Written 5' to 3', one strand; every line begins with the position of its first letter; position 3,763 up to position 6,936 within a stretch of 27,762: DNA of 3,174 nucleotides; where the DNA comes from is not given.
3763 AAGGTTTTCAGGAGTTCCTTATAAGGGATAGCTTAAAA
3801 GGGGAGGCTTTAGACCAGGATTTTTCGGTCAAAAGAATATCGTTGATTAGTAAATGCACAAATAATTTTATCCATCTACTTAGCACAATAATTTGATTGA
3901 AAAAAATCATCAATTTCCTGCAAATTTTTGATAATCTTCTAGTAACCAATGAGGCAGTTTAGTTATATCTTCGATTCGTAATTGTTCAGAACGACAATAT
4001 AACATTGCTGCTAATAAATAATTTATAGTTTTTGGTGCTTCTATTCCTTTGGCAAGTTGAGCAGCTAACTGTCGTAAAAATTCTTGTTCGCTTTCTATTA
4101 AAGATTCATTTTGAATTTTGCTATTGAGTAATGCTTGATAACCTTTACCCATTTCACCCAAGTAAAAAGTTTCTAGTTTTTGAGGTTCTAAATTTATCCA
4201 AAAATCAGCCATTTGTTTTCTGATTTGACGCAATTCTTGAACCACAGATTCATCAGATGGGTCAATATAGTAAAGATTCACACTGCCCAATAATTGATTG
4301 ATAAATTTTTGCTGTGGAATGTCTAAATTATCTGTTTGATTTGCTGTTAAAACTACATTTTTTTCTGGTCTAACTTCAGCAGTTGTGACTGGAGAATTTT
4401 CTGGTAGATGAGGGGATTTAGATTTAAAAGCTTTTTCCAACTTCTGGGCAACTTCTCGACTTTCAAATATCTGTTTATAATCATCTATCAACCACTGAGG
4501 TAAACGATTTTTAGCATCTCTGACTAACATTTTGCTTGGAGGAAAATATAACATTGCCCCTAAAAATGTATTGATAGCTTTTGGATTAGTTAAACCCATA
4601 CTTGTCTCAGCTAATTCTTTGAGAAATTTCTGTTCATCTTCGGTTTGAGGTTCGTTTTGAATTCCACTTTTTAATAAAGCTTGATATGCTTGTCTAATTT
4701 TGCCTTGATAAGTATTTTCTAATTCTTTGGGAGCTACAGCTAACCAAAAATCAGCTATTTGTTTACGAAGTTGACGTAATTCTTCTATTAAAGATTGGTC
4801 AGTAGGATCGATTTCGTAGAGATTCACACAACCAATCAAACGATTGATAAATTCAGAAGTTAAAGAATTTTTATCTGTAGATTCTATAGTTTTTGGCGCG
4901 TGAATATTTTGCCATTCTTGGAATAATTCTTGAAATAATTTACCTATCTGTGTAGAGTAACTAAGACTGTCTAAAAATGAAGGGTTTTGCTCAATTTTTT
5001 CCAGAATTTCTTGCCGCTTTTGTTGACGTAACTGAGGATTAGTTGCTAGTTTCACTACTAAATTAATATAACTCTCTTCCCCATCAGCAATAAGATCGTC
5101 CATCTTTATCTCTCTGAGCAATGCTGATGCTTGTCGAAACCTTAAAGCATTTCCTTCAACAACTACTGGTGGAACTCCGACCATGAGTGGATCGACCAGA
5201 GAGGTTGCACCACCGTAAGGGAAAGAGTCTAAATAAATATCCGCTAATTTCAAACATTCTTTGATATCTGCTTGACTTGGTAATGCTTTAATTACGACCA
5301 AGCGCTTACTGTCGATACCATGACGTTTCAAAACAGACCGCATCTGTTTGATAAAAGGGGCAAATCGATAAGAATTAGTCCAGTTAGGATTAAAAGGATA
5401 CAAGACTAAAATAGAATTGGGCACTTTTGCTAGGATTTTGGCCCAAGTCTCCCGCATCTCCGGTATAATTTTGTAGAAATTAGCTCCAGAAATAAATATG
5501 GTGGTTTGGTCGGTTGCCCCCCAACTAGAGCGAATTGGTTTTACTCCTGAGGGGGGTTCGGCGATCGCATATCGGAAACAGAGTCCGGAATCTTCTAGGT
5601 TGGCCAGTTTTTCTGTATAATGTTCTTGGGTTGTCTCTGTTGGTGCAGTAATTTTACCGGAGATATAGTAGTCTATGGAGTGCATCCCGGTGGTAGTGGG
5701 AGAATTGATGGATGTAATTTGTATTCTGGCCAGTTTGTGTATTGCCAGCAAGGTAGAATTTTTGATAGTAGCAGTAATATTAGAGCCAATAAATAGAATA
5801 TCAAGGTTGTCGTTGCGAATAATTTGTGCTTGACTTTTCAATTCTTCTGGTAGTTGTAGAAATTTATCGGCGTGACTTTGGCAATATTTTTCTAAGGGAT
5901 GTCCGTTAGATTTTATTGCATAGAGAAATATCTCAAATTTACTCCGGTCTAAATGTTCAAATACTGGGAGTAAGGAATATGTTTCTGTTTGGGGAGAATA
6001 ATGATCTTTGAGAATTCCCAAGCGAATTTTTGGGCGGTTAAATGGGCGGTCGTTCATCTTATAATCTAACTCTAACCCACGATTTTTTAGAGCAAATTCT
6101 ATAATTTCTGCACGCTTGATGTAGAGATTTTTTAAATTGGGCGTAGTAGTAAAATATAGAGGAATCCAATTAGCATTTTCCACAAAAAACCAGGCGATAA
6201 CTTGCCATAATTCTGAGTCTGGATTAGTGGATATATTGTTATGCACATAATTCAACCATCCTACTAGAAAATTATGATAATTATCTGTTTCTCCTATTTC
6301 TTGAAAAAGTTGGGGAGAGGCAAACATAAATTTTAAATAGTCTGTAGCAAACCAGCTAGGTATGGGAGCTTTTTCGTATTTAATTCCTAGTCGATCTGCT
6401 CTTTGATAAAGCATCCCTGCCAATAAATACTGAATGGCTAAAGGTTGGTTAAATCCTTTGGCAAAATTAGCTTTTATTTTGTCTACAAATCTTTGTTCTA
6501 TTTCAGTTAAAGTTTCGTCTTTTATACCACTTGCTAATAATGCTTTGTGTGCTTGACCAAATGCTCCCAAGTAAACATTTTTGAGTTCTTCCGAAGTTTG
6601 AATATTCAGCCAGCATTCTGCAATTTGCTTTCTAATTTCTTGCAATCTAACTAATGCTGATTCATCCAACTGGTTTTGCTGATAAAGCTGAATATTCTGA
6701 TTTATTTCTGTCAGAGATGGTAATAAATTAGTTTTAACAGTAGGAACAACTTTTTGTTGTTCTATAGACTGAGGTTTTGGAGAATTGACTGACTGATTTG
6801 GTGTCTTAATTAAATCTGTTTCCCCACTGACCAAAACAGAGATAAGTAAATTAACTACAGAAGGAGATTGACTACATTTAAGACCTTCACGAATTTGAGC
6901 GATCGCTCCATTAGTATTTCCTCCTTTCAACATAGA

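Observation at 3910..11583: Single 2557-aa polypeptide fusing four glycosyltransferase families and two methyltransferases: a candidate single-protein glycan assembly line ending in a protein-glycosylation (OGT/HMW1C, GT41-like) module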

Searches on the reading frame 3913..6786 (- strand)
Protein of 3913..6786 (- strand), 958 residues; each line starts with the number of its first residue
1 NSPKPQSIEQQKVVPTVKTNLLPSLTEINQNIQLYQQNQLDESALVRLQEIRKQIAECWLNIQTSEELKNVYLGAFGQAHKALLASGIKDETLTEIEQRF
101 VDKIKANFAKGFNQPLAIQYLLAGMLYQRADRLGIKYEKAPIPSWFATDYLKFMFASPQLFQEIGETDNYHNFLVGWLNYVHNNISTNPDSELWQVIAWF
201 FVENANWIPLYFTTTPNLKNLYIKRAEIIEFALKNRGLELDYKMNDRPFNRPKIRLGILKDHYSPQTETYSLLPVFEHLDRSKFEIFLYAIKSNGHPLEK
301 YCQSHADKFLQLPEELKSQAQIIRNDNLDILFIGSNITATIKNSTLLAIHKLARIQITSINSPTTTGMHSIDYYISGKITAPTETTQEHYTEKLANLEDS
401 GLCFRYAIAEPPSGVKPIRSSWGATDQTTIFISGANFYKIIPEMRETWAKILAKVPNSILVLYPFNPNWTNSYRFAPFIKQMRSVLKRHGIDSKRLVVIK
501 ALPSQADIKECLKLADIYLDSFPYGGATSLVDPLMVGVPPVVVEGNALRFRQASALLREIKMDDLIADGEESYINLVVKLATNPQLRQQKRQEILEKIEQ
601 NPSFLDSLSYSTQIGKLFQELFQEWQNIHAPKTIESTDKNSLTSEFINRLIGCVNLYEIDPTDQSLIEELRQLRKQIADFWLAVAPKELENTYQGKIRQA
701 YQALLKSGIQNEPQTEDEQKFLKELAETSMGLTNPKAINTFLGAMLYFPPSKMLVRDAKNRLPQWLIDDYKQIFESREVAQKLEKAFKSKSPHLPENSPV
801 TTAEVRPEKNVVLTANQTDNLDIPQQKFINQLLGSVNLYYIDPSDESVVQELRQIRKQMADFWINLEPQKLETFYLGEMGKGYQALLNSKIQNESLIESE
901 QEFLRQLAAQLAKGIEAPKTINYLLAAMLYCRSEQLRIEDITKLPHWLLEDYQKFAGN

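Call 45: predict_structure(alignment_id=A2)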
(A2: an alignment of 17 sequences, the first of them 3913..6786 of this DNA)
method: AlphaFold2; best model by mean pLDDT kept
length: 958 residues; sequences in the alignment: 17
mean_pLDDT: 83.6   pTM: 0.65
mean pLDDT of the five models: 83.6, 83.5, 81.3, 79.9, 79.7
residues with pLDDT >= 90: 441; 70-90: 389; 50-70: 61; < 50: 67
segments of 3 or more residues with pLDDT < 50: 1-18, 467-472, 631-639, 790-821
pLDDT, mean of each block of 10 residues (from residue 1): 34 40 84 84 88 93 90 92 89 90 91 88 94 87 92 89 90 94 95 94 89 84 95 95 86 95 87 94 97 90 95 96 97 91 93 94 88 91 70 89 80 88 95 85 94 97 64 70 94 92 85 95 74 95 83 92 94 97 97 97 94 96 82 43 74 74 80 88 85 80 83 84 79 79 84 69 80 58 55 31 28 29 66 86 83 93 90 87 90 88 90 82 93 78 84 74
secondary structure, 60 per line:
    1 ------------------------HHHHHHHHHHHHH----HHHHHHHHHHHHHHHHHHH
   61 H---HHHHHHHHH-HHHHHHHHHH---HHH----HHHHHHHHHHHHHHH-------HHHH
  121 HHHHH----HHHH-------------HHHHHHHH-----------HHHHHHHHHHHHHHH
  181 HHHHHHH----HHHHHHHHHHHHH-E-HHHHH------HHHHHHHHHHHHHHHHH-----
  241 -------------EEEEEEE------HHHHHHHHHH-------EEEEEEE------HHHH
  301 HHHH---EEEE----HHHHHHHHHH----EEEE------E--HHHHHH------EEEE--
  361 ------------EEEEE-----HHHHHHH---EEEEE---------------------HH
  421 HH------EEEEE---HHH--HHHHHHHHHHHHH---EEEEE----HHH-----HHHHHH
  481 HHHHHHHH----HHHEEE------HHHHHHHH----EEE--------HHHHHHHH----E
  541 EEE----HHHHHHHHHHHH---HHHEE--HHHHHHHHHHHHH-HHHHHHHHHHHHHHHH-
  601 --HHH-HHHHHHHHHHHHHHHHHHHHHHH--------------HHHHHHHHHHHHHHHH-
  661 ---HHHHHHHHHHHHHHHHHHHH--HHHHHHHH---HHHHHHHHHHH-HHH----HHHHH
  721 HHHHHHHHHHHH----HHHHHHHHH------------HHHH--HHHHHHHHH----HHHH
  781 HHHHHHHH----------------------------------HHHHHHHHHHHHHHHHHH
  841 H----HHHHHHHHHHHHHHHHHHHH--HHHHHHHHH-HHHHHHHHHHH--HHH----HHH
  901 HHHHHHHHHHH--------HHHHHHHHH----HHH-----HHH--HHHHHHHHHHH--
elements in order (helices of 4 or more, strands of 3 or more residues): H25-37 H42-61 H65-73 H75-84 H95-109 H117-125 H130-133 H147-154 H166-187 H192-204 H208-212 H219-235 E254-260 H267-276 E284-290 H297-304 E308-311 H316-325 E330-333 H343-348 E355-358 E373-377 H383-389 E393-397 H419-422 E429-433 H442-454 E458-462 H475-488 E496-498 H505-512 E517-519 H528-535 E540-543 H548-559 H570-582 H584-599 H607-629 H644-659 H664-683 H686-693 H697-707 H716-732 H737-745 H758-761 H764-772 H777-788 H823-841 H846-865 H868-876 H878-888 H898-911 H920-928 H946-956

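Call 82: find_related_loci(query=A2, collection=genome_contigs, flank=10000)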
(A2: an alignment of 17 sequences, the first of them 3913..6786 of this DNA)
Query A2 (958 aa) in genome_contigs; peptide patterns used: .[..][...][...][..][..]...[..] (x = any residue, [..] = any of these).
269 stretches matched a pattern; 248 encode a relative of the query (tblastn E <= 1e-3); the best 80 are kept; 80 distinct loci.
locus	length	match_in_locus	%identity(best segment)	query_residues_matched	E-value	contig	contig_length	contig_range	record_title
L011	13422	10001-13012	89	1-958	0e+0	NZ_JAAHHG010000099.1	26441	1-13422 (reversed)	MAG: Okeania sp. SIO3B5 3B5_NODE_99, whole genome shotgun sequence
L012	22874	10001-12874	96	1-958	0e+0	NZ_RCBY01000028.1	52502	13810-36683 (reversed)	Okeania hirsuta strain PAB10Feb10-1 PAB_NODE_28, whole genome shotgun sequence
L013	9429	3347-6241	79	2-958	0e+0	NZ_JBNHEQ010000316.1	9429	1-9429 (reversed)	Dapis sp. BLCC M172 NODE_1437_length_9429_cov_50.291018, whole genome shotgun sequence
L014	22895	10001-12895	77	2-958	0e+0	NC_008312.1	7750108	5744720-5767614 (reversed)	Trichodesmium erythraeum IMS101, complete sequence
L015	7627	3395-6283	75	1-958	0e+0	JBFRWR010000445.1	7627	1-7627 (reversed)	MAG: Trichodesmium sp. isolate 02_in_wi_sediment_bin.5 02InWiSedB5_c_000000201297, whole genome shotgun sequence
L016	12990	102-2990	74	2-957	0e+0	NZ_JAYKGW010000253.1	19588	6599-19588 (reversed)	MAG: Okeania sp. isolate 1238230 NODE_63232855, whole genome shotgun sequence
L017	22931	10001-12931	68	24-958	0e+0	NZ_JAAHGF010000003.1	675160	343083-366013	MAG: Okeania sp. SIO1I7 1I7_NODE_3, whole genome shotgun sequence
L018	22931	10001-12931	68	24-958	0e+0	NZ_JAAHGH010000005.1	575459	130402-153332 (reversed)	MAG: Okeania sp. SIO2B3 2B3_NODE_5, whole genome shotgun sequence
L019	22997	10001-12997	65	16-958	0e+0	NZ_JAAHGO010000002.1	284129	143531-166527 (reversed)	MAG: Okeania sp. SIO2C9 2C9_NODE_2, whole genome shotgun sequence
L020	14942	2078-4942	63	16-958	0e+0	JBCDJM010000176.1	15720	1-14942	MAG: Cyanobacteria bacterium P01_H01_bin.35 k141_2761232_length_15720_cov_19.4606, whole genome shotgun sequence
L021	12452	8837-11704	63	14-958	0e+0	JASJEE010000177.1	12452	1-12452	MAG: Microcoleaceae cyanobacterium MO_207.B10 MO_207.c_1080, whole genome shotgun sequence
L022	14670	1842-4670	64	25-958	0e+0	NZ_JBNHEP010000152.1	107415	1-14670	Dapis sp. BLCC M229 strain BLCC-M229 NODE_77_length_107415_cov_57.543741, whole genome shotgun sequence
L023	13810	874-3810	61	9-955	0e+0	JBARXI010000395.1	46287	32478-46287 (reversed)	MAG: Microcoleaceae cyanobacterium isolate MFD12174_ilm_asm_bin4 k127_21191, whole genome shotgun sequence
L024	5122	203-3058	62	13-958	0e+0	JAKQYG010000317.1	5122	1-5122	MAG: Trichodesmium sp. MAG_R04 MAG_R04_317, whole genome shotgun sequence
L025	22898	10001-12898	79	2-958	0e+0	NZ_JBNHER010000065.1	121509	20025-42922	Dapis sp. BLCC M126 strain BLCC-M126 NODE_37_length_121509_cov_26.624162, whole genome shotgun sequence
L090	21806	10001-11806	52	25-955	0e+0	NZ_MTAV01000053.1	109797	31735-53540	Nostoc sp. T09 NODE_80_length_109737_cov_107.333672, whole genome shotgun sequence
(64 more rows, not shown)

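Call 89: search_protein_families(library=ncbifam, proteins=[L090:2871-4358:+, L090:4382-5434:+, L090:5699-8098:+, L090:12396-14612:-], max_evalue=0.00001)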
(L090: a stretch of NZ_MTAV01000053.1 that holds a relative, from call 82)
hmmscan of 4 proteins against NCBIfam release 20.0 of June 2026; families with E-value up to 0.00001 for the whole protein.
L090:2871-4358:+ (496 aa): 3 families
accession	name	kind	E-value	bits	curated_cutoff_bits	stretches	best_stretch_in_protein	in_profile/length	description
TIGR03590.1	PseG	equivalog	6.5e-73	245.8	153.55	1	1-283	1-280/280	UDP-2,4-diacetamido-2,4,6-trideoxy-beta-L-altropyranose hydrolase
TIGR03585.1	PseH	equivalog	1.1e-10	41.9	93.1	1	352-481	8-138/156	UDP-4-amino-4,6-dideoxy-N-acetyl-beta-L-altrosamine N-acetyltransferase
TIGR01133.1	murG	equivalog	1.2e-09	37.7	250.25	1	177-338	187-351/353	undecaprenyldiphospho-muramoylpentapeptide beta-N-acetylglucosaminyltransferase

L090:4382-5434:+ (351 aa): 2 families
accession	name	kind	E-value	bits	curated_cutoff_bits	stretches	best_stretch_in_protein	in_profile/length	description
TIGR03586.1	PseI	equivalog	5.9e-151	502.2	340.25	1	17-344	2-327/327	pseudaminic acid synthase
TIGR03569.1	NeuB_NnaB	equivalog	7.9e-86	288.1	399.65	1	17-342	1-327/329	N-acetylneuraminate synthase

L090:5699-8098:+ (800 aa): 0 families

L090:12396-14612:- (739 aa): 0 families

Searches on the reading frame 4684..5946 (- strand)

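Call 7: search_protein_families(library=pfam, proteins=[window:4684-5946:-], max_evalue=10)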
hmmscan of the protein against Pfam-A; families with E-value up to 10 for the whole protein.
seq(421 aa): 3 families
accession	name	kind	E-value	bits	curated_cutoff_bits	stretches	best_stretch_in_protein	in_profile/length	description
PF13844.12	Glyco_transf_41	-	2.2e-30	105.9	25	2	138-324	358-534/543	Glycosyl transferase family 41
PF25182.1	NonGDSL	-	0.038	13.7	80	1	177-211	133-167/220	Non-GDSL lipase-like family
PF17830.6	STI1-HOP_DP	-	0.23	11.8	29.1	1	297-331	5-43/55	STI1/HOP, DP domain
